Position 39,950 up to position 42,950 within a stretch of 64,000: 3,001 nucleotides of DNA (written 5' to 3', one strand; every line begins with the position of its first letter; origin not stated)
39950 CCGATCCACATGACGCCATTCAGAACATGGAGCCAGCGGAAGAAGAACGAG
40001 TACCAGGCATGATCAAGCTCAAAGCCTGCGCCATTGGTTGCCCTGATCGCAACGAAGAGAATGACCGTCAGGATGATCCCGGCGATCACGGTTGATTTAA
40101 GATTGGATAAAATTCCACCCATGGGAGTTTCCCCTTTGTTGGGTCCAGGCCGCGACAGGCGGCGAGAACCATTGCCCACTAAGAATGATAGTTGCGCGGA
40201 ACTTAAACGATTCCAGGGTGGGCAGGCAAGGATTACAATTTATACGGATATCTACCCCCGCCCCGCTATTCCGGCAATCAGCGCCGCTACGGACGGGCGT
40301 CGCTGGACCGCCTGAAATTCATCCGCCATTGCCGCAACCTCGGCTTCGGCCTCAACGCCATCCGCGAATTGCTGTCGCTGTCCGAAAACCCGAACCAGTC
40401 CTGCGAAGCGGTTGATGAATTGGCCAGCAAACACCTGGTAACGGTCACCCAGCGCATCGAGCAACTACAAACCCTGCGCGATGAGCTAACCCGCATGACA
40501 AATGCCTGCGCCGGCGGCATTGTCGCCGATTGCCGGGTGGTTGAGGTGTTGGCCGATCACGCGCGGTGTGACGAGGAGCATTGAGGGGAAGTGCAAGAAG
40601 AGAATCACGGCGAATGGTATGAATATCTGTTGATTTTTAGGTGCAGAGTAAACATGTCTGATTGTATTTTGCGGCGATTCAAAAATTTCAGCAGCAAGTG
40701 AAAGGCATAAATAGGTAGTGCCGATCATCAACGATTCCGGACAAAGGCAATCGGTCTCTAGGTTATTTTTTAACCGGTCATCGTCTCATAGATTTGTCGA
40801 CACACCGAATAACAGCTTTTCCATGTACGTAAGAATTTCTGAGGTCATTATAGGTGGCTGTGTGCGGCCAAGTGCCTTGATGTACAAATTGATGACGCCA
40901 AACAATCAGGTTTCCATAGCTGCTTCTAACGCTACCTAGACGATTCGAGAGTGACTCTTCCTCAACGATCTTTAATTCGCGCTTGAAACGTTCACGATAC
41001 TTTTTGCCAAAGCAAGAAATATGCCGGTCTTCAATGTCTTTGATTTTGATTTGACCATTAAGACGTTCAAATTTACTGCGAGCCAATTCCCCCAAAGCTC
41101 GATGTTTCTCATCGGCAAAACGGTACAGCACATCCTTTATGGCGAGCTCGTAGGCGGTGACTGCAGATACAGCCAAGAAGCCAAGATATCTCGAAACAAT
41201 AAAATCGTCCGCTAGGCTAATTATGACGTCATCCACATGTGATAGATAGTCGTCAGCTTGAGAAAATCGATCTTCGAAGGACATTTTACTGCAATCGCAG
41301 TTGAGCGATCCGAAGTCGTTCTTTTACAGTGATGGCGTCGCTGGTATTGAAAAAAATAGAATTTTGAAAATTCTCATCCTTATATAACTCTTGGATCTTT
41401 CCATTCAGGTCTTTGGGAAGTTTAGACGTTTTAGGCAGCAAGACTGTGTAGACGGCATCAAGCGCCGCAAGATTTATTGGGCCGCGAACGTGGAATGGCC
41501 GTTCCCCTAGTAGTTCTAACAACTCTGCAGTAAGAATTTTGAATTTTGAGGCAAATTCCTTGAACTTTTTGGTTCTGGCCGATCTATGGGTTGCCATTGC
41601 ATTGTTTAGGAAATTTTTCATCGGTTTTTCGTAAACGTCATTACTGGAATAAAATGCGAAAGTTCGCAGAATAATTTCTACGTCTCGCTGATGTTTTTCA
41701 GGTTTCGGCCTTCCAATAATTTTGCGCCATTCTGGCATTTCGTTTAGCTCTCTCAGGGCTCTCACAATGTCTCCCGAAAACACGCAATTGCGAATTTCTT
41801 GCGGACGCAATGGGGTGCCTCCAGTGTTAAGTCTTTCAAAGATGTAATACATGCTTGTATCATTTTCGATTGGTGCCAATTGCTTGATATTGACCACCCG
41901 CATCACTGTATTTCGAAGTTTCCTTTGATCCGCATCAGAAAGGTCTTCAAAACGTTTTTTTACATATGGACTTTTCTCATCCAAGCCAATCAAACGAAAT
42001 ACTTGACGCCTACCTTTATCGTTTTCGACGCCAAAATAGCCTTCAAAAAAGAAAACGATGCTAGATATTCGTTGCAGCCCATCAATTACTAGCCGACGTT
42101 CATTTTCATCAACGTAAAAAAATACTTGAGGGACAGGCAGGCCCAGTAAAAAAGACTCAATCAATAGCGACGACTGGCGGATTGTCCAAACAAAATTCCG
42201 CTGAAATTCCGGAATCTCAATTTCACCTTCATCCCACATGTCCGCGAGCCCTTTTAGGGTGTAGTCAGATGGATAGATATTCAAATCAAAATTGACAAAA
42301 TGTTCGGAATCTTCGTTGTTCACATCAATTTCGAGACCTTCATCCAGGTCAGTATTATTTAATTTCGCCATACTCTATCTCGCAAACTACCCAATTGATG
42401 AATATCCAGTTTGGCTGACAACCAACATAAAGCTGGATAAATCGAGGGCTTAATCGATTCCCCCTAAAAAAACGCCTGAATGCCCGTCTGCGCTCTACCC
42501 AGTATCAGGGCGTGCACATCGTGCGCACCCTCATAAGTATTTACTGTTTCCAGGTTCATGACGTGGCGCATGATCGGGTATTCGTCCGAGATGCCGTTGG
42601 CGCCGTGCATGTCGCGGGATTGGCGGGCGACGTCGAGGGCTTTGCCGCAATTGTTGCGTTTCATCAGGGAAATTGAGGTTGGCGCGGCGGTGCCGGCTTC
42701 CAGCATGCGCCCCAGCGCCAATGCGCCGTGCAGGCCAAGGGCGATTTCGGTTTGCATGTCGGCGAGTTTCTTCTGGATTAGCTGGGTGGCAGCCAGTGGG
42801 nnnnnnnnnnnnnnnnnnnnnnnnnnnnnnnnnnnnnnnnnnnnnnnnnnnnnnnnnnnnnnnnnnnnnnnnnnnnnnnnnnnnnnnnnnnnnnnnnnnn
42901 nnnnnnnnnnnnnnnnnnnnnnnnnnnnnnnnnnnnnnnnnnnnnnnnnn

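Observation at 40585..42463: AT-rich two-gene islet: DUF262 (ParB/Srx, GmrS-like) protein coupled to a small Rx4H HEPN protein, a candidate uncharacterised defence or abortive-infection module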

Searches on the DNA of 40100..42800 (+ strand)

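Call 22: search_dna_similar(query=window:40585-42463:+, collection=ecoli_genomes, mode=distant, max_rows=15)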
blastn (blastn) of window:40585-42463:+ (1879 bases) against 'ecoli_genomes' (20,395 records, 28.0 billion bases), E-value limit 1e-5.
No match.

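Call 76: search_rna_families(source=window, start=40100, end=42800, threshold=evalue, max_evalue=1)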
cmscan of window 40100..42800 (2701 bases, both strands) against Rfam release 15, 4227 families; matches with E-value up to 1: 0.
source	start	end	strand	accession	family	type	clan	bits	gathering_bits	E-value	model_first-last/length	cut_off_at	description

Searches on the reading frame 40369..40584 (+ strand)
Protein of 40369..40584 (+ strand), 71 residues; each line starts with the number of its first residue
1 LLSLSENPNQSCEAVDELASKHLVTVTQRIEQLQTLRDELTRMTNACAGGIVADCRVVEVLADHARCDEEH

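Call 3: search_protein_families(library=pfam, proteins=[window:40369-40584:+], max_evalue=1)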
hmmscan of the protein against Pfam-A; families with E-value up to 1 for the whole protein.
window:40369-40584:+ (71 aa): 1 family
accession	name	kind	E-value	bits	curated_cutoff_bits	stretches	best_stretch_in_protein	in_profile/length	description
PF09278.17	MerR-DNA-bind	-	4.3e-09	37.3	25.4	1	1-42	23-64/65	MerR, DNA binding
